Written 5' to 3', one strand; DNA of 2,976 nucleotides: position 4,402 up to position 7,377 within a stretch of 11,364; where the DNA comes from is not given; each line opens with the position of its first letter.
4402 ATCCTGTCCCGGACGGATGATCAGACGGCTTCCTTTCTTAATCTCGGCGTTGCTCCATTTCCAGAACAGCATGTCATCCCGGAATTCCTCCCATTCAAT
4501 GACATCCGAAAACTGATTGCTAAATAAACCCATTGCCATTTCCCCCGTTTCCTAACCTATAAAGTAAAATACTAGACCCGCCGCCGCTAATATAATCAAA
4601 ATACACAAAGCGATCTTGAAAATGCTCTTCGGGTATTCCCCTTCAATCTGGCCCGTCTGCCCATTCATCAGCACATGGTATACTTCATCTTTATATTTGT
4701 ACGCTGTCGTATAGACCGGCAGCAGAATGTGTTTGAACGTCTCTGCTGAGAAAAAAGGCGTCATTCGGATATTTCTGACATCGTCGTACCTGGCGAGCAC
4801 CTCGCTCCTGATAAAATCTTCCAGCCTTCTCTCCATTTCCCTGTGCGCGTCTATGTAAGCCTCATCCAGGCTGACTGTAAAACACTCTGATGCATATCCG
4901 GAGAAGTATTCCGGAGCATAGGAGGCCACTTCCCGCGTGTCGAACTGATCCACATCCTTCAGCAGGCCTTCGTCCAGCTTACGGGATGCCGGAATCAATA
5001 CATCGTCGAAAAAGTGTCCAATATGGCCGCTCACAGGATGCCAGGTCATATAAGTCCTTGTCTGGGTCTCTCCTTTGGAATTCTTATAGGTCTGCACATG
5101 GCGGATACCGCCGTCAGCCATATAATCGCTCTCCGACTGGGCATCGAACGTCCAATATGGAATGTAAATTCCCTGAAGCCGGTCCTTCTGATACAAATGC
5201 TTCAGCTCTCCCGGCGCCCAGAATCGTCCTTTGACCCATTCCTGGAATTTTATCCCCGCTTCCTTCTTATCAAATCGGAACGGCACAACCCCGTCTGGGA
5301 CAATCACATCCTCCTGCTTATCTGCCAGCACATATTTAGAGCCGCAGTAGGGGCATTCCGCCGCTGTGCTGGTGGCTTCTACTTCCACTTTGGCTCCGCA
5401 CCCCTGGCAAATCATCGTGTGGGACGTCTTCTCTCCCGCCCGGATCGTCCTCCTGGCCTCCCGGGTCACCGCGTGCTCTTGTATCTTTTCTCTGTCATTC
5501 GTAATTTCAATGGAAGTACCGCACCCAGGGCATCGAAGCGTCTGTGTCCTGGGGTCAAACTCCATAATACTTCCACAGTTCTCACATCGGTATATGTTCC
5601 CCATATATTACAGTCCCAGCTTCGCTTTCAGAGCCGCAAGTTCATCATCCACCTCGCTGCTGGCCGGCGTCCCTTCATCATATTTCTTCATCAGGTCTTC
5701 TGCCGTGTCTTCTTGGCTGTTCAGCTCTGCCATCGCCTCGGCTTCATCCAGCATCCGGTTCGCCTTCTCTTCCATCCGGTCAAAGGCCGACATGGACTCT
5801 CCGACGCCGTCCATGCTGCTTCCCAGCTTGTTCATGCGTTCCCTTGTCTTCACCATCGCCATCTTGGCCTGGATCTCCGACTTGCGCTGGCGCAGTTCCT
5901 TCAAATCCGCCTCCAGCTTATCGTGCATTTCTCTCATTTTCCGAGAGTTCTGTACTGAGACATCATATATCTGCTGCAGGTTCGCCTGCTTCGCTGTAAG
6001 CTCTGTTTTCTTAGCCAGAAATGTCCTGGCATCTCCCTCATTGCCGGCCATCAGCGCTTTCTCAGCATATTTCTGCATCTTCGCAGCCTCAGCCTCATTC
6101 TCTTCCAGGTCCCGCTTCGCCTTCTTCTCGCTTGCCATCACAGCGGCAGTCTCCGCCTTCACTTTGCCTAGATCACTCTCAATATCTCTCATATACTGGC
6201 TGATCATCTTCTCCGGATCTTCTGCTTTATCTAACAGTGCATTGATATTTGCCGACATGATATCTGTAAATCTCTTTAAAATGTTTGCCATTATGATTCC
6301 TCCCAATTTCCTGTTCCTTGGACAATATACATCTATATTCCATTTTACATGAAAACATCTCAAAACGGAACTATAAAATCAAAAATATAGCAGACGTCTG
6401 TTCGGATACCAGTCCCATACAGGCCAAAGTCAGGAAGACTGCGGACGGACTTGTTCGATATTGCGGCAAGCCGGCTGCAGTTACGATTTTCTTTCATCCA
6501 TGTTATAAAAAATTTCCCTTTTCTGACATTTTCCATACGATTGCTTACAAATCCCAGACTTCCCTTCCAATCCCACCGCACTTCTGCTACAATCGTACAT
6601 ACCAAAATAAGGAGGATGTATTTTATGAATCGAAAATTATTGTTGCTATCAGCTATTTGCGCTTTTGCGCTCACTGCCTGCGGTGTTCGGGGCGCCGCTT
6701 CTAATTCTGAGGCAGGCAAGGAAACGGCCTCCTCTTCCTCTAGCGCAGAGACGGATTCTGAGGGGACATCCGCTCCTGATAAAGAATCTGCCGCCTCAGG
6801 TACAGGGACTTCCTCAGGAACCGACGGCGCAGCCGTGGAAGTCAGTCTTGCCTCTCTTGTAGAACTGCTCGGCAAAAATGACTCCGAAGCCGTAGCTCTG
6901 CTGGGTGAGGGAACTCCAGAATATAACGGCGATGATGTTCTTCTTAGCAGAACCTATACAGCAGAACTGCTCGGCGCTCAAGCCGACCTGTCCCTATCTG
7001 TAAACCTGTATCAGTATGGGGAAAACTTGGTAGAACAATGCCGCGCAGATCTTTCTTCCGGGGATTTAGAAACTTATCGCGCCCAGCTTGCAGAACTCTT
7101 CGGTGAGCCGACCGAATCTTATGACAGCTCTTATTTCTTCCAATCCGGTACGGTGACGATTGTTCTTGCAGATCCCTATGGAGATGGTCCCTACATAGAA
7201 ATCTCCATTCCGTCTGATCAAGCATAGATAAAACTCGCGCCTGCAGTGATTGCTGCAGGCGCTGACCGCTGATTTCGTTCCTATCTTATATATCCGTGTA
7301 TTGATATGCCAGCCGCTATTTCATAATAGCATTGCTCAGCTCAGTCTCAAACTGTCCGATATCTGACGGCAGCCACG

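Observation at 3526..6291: PspA - zinc-ribbon membrane protein - SPFH protein operon: a reduced version of the B. subtilis pspA-ydjGHI module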

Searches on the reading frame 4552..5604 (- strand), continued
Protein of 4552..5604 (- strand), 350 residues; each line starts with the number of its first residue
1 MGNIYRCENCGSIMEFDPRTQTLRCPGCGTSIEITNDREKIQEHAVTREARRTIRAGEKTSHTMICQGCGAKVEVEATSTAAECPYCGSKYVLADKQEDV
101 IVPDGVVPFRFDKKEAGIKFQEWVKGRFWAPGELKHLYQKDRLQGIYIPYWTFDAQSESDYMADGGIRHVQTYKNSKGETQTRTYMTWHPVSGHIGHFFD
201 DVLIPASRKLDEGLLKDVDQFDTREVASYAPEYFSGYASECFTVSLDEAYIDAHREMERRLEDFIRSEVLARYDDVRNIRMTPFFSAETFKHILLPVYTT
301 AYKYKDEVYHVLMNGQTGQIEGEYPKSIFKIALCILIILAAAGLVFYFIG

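Call 56: search_protein_families(library=pfam, proteins=[L030:7113-7919:+, L023:7105-7869:+, L023:4526-5902:+, L052:4674-5825:+, L053:4776-5867:+, L090:4444-5442:+, L031:3863-5956:+, L052:5899-7074:+], max_evalue=0.001)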
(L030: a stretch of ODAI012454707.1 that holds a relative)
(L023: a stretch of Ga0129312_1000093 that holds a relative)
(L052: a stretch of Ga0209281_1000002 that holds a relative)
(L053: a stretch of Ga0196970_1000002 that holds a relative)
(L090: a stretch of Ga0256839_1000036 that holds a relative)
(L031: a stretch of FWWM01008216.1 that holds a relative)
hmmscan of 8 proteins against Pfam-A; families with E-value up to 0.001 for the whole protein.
L030:7113-7919:+ (268 aa): 0 families

L023:7105-7869:+ (254 aa): 2 families
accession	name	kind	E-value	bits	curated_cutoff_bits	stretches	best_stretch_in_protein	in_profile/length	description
PF13240.11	Zn_Ribbon_1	-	1.1e-05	25.5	25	1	216-238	2-23/23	zinc-ribbon domain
PF13248.11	Zn_ribbon_3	-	6.3e-05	22.7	27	1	215-238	4-26/26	zinc-ribbon domain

L023:4526-5902:+ (458 aa): 1 family
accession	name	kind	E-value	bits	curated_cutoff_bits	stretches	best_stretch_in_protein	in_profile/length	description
PF13421.11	Band_7_1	-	5.6e-18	65.8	24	1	53-275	8-205/211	SPFH domain-Band 7 family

L052:4674-5825:+ (383 aa): 3 families
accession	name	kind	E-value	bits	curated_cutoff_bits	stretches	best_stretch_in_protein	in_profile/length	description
PF13421.11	Band_7_1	-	1.4e-85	286.7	24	1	38-247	2-210/211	SPFH domain-Band 7 family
PF01145.31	Band_7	-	5.5e-12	46.5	23.6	1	55-247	3-162/176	SPFH domain / Band 7 family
PF12728.13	HTH_17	-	3.2e-10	40.6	27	1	335-382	1-48/51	Helix-turn-helix domain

L053:4776-5867:+ (363 aa): 4 families
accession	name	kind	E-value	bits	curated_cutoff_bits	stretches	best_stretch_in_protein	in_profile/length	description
PF13421.11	Band_7_1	-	7.8e-91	303.8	24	1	26-234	1-209/211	SPFH domain-Band 7 family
PF14237.11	GYF_2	-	1.8e-20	72.9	25.8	1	299-347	2-50/50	GYF domain 2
PF01145.31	Band_7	-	3.3e-15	57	23.6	1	43-230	2-157/176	SPFH domain / Band 7 family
PF02213.21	GYF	-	0.00099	19.2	25.7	0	303-338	7-42/45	GYF domain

L090:4444-5442:+ (332 aa): 3 families
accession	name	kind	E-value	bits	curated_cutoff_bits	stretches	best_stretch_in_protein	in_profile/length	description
PF13421.11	Band_7_1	-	2.2e-79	266.4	24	1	27-235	2-210/211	SPFH domain-Band 7 family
PF01145.31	Band_7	-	1.2e-17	64.9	23.6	1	43-238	2-165/176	SPFH domain / Band 7 family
PF09851.14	SHOCT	-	4.6e-07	29.8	27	1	303-329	2-28/28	Short C-terminal domain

L031:3863-5956:+ (697 aa): 3 families
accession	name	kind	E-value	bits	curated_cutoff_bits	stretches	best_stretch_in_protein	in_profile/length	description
PF13421.11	Band_7_1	-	7.5e-82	274.5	24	1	369-578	2-210/211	SPFH domain-Band 7 family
PF12728.13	HTH_17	-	7.7e-12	45.7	27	1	649-696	1-48/51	Helix-turn-helix domain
PF01145.31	Band_7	-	4.2e-07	30.6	23.6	1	385-578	2-162/176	SPFH domain / Band 7 family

L052:5899-7074:+ (391 aa): 1 family
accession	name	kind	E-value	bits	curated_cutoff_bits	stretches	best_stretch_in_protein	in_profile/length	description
PF08271.17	Zn_Ribbon_TF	-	0.00013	21.8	29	0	35-58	3-27/43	TFIIB zinc-binding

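Call 58: search_dna_similar(query=L052:5899-7074:+, collection=plasmids, mode=protein, max_rows=25, rows=spread)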
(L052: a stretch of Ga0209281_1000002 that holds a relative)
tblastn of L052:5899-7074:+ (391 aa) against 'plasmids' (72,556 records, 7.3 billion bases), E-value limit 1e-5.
Records with a match: 12; places in all: 12; records where one place covers at least 80% of the query: 12.
Best place of each record, by identity: 60-80% 1; <60% 11.
By first word of the organism name: Paracoccus 5; Vibrio 3; Comamonas 1; Pseudorhodobacter 1; Tsukamurella 1; Enterococcus 1.
By predicted mobility (MOB-suite, as given by PLSDB): non-mobilizable 8; conjugative 3; mobilizable 1.
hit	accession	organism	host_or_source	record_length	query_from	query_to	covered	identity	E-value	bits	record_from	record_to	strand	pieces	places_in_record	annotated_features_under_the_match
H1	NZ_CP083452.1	Comamonas odontotermitis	cell culture,cucumber rhizosphere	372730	29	385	91%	74.8%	0e+0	583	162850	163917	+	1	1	TFIIB-type zinc ribbon-containing protein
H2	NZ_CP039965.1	Pseudorhodobacter turbinis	single bacterial isolate,Turban shell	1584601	31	391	92%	34.1%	5e-60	217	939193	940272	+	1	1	record has no annotation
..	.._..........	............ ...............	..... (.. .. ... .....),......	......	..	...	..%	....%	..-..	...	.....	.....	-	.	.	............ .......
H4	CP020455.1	Vibrio coralliilyticus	Crassostrea gigas (Pacific ...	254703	29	384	90%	30.3%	5e-38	184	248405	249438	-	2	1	hypothetical protein (x2)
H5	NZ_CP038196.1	Paracoccus versutus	single cell,soil adjacent to the roots ...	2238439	32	371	87%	31.4%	6e-49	184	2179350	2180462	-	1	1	none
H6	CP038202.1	Paracoccus ferrooxidans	single cell,bioreactor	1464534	32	371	87%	31.4%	6e-49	184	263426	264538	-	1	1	zinc ribbon domain-containing protein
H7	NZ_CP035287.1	Paracoccus versutus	whole organism,soil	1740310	32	371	87%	31.4%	8e-49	184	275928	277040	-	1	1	none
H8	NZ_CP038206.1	Paracoccus pantotrophus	single cell,soil associated with ...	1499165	32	371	87%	31.4%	1e-48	184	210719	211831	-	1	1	none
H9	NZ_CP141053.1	Paracoccus denitrificans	-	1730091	32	371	87%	30.8%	3e-46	176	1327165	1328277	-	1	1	none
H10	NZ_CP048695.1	Vibrio coralliilyticus OCN008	coral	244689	29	384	91%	29.4%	1e-45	175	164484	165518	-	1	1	hypothetical protein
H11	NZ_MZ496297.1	Vibrio sp.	-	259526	29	384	91%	29.4%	1e-45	175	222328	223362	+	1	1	hypothetical protein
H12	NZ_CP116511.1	Enterococcus gallinarum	Bos taurus,whole organism,fecal sample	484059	30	390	92%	24.7%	1e-22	107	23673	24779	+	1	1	hypothetical protein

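Call 59: get_annotated_region(hit=H1, flank=4000)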
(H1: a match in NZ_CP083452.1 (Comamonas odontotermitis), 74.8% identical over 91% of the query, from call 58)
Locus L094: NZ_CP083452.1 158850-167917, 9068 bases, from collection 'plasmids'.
description: Comamonas odontotermitis strain WLL plasmid unnamed1, complete sequence
organism: Comamonas odontotermitis (NCBI taxid 379895)
taxonomy: Bacteria; Pseudomonadota; Betaproteobacteria; Burkholderiales; Comamonadaceae; Comamonas; Comamonas odontotermitis
host: -; source: cell culture,cucumber rhizosphere; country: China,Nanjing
typing (MOB-suite, as given by PLSDB): non-mobilizable
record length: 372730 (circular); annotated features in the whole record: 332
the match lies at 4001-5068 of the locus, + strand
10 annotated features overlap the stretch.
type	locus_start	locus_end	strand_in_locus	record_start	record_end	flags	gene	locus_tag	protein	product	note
CDS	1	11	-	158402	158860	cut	-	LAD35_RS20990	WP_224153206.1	RidA family protein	-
CDS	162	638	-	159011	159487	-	-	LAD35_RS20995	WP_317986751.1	cytochrome c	-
CDS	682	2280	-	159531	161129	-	-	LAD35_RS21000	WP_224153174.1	flavin monoamine oxidase family protein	-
CDS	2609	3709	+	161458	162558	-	-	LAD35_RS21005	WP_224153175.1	SPFH and helix-turn-helix domain-containing protein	-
CDS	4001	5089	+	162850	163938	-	-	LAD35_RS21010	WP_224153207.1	TFIIB-type zinc ribbon-containing protein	-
CDS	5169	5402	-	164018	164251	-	-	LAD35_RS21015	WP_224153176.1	glycine zipper domain-containing protein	-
CDS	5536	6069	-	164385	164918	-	-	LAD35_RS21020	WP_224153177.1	CinA family protein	-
CDS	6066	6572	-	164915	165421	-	-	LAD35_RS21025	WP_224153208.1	phosphatidylglycerophosphatase A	-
CDS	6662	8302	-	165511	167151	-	-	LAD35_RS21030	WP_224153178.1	DUF4139 domain-containing protein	-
CDS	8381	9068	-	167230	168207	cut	thiL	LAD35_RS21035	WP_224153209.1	thiamine-phosphate kinase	GO:0009228 - thiamine biosynthetic process [Evidence IEA]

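Call 60: get_annotated_region(hit=H12, flank=4000)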
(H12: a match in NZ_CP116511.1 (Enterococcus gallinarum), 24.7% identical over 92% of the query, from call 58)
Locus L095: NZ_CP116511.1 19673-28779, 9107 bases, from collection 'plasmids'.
description: Enterococcus gallinarum strain K205-4a plasmid pK205-4a-A, complete sequence
organism: Enterococcus gallinarum (NCBI taxid 1353)
taxonomy: Bacteria; Bacillota; Bacilli; Lactobacillales; Enterococcaceae; Enterococcus; Enterococcus gallinarum
host: -; source: Bos taurus,whole organism,fecal sample; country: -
typing (MOB-suite, as given by PLSDB): non-mobilizable
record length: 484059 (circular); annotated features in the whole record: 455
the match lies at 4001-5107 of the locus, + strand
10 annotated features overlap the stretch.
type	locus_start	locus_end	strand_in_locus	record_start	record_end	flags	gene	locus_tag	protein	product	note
CDS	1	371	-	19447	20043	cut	recR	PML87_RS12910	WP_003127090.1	recombination mediator RecR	GO:0006310 - DNA recombination [Evidence IEA]; GO:0006281 - DNA repair [Evidence IEA]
CDS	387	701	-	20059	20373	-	-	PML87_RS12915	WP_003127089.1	YbaB/EbfC family nucleoid-associated protein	GO:0008150 - biological_process [Evidence IEA]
CDS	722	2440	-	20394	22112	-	dnaX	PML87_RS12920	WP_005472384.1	DNA polymerase III subunit gamma/tau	GO:0006260 - DNA replication [Evidence IEA]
CDS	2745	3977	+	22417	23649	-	-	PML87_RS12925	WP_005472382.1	SPFH domain-containing protein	-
CDS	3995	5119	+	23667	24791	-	-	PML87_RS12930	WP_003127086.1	hypothetical protein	-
CDS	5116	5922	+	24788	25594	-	-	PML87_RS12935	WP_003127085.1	TPM domain-containing protein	-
CDS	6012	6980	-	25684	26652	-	-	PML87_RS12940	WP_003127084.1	pyridoxal-phosphate dependent enzyme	-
CDS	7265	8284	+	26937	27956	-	-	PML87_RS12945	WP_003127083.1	branched-chain amino acid aminotransferase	GO:0009081 - branched-chain amino acid metabolic process [Evidence IEA]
CDS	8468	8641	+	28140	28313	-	-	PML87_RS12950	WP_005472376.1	hypothetical protein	-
CDS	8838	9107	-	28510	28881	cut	rplL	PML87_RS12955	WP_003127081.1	50S ribosomal protein L7/L12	GO:0006412 - translation [Evidence IEA]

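Call 61: get_annotated_region(hit=H3, flank=4000)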
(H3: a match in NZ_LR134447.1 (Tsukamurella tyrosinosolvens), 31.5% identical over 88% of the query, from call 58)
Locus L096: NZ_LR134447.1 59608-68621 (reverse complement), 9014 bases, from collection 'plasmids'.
description: Tsukamurella tyrosinosolvens strain NCTC13231 plasmid 5, complete sequence
organism: Tsukamurella tyrosinosolvens (NCBI taxid 57704)
taxonomy: Bacteria; Actinomycetota; Actinomycetes; Mycobacteriales; Tsukamurellaceae; Tsukamurella; Tsukamurella tyrosinosolvens
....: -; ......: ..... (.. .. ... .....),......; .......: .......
typing (MOB-suite, as given by PLSDB): non-mobilizable
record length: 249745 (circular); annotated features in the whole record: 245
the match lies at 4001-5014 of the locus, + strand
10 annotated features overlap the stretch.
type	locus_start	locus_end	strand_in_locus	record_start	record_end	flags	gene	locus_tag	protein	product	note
CDS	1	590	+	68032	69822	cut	-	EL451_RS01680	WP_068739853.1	phospholipase C, phosphocholine-specific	-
CDS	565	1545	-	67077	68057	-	-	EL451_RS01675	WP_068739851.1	MerR family transcriptional regulator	GO:0006355 - regulation of DNA-templated transcription [Evidence IEA]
CDS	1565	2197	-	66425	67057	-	-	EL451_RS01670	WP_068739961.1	HEAT repeat domain-containing protein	-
CDS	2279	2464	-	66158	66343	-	-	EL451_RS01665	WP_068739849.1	DUF1508 domain-containing protein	-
CDS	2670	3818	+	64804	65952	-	-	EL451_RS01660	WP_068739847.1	SPFH domain-containing protein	-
CDS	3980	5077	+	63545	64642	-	-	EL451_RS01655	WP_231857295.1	hypothetical protein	-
CDS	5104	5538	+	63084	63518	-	-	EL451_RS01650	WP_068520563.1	hypothetical protein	-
CDS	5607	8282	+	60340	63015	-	polA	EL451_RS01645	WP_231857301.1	DNA polymerase I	GO:0006261 - DNA-templated DNA replication [Evidence IEA]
CDS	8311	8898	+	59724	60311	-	-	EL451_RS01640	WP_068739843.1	hypothetical protein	-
CDS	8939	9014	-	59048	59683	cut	-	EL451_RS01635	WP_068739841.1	isochorismatase family protein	-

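Call 78: find_encoding_contigs(protein=P0119, flank=4000, max_places=2)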
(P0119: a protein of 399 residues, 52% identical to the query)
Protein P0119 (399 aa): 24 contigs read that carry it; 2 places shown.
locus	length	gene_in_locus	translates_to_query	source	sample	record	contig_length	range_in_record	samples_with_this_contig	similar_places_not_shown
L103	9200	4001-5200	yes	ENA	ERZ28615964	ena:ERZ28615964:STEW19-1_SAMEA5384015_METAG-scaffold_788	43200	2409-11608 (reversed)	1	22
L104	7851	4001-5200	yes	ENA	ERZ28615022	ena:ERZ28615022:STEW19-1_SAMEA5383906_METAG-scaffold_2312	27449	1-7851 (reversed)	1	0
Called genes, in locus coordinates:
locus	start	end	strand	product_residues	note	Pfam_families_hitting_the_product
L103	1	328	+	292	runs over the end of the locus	PF01430:HSP33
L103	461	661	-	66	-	PF00313:CSD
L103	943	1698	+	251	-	PF02811:PHP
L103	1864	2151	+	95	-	PF01371:Trp_repressor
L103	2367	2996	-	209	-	PF08876:DUF1836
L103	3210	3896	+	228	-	PF04012:PspA_IM30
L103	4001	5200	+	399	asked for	-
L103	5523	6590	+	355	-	PF13421:Band_7_1, PF01145:Band_7 (weak), PF13240:Zn_Ribbon_1 (weak), PF13248:Zn_ribbon_3 (weak)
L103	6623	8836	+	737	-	PF00580:UvrD-helicase, PF01443:Viral_helicase1 (faint), PF13245:AAA_19, PF13604:AAA_30 (faint), PF13361:UvrD_C, PF13538:UvrD_C_2 (weak), PF21196:PcrA_UvrD_tudor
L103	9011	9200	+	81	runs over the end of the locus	-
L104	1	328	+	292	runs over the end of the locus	PF01430:HSP33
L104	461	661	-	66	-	PF00313:CSD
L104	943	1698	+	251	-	PF02811:PHP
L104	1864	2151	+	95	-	PF01371:Trp_repressor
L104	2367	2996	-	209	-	PF08876:DUF1836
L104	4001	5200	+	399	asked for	-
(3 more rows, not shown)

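Call 79: find_encoding_contigs(protein=P0050, flank=4000, max_places=1)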
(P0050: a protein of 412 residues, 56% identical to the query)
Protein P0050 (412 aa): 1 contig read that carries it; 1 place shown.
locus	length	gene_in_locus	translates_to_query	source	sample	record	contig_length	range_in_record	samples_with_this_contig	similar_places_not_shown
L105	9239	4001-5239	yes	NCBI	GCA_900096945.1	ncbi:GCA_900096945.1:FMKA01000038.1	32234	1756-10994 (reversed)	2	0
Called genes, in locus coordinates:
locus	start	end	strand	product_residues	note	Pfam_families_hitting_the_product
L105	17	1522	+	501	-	PF22848:ASD1_dom, PF06964:Alpha-L-AF_C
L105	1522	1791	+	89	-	PF19668:DUF6171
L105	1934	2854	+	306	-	PF12840:HTH_20 (faint), PF01022:HTH_5 (weak), PF01047:MarR (weak), PF13412:HTH_24, PF13601:HTH_34 (weak)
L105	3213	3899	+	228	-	PF04012:PspA_IM30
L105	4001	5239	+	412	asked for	PF08271:Zn_Ribbon_TF (faint)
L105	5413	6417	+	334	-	PF13421:Band_7_1, PF01145:Band_7 (weak), PF13240:Zn_Ribbon_1 (faint), PF13248:Zn_ribbon_3 (weak)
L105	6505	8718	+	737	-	PF00580:UvrD-helicase, PF01443:Viral_helicase1 (faint), PF13245:AAA_19, PF13604:AAA_30 (faint), PF13361:UvrD_C, PF13538:UvrD_C_2 (faint), PF21196:PcrA_UvrD_tudor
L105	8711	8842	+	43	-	-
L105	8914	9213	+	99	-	-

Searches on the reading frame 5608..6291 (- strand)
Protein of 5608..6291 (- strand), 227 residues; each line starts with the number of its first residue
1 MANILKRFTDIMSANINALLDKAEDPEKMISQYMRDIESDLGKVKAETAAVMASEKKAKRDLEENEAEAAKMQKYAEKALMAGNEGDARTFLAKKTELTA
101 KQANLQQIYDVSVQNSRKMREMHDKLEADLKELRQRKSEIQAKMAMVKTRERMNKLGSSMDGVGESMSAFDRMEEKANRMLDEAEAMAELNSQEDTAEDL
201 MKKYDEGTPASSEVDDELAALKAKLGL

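Call 4: search_protein_families(library=pfam, proteins=[window:5608-6291:-], max_evalue=0.01)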
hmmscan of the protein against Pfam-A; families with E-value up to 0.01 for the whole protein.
window:5608-6291:- (227 aa): 1 family
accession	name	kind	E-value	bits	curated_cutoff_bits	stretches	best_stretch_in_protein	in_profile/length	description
PF04012.17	PspA_IM30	-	5.6e-40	137.7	33.9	1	3-224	1-217/220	PspA/IM30 family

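Call 6: search_protein_families(library=ncbifam, proteins=[window:5608-6291:-], max_evalue=0.01)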
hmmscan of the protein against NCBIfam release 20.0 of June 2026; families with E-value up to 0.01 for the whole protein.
window:5608-6291:- (227 aa): 4 families
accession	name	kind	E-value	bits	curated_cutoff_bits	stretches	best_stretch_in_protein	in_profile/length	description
TIGR02977.1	phageshock_pspA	equivalog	1.8e-28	99.7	242.95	1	4-225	3-217/219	phage shock protein PspA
NF007974.0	PRK10698.1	equivalog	1.3e-22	80.6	336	1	4-225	3-217/222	phage shock protein PspA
NF045984.1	StressProtLiaH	equivalog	8.3e-22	78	380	1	4-223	2-213/225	stress responsive protein LiaH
TIGR04527.1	mycoplas_twoTM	subfamily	0.0043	16.8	125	0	15-198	37-181/248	MG_279/MG_280 family protein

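Call 34: search_protein_families(library=padloc, proteins=[window:5608-6291:-], max_evalue=0.001)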
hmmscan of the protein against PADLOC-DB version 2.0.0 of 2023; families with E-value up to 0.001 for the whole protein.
window:5608-6291:- (227 aa): 1 family
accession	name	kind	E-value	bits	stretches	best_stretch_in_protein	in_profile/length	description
PDLC03868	LmuB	-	0.00064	16.1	1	30-223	254-452/1035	-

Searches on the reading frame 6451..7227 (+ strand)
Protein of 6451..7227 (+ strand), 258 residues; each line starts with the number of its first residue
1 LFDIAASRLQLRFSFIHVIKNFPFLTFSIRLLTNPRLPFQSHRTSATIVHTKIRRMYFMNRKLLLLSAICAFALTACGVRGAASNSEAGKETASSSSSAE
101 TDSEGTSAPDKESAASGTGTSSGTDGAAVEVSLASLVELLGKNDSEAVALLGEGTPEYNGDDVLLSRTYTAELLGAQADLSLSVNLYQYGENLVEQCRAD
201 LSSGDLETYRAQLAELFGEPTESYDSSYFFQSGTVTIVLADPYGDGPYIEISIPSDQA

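Call 4: search_protein_families(library=pfam, proteins=[window:6451-7227:+], max_evalue=0.01)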
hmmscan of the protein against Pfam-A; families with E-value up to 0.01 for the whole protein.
window:6451-7227:+ (258 aa): 0 families

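Call 6: search_protein_families(library=ncbifam, proteins=[window:6451-7227:+], max_evalue=0.01)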
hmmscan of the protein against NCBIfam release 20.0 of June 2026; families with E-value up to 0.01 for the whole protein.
window:6451-7227:+ (258 aa): 2 families
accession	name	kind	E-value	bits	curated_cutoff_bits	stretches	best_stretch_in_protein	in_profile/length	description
NF047847.2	SS_mature_LptM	equivalog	0.0062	16.6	27.7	0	59-82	1-25/31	LPS translocon maturation chaperone LptM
NF040528.1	SP_0198_lipo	equivalog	0.0088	16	100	0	63-125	5-63/144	SP_0198 family lipoprotein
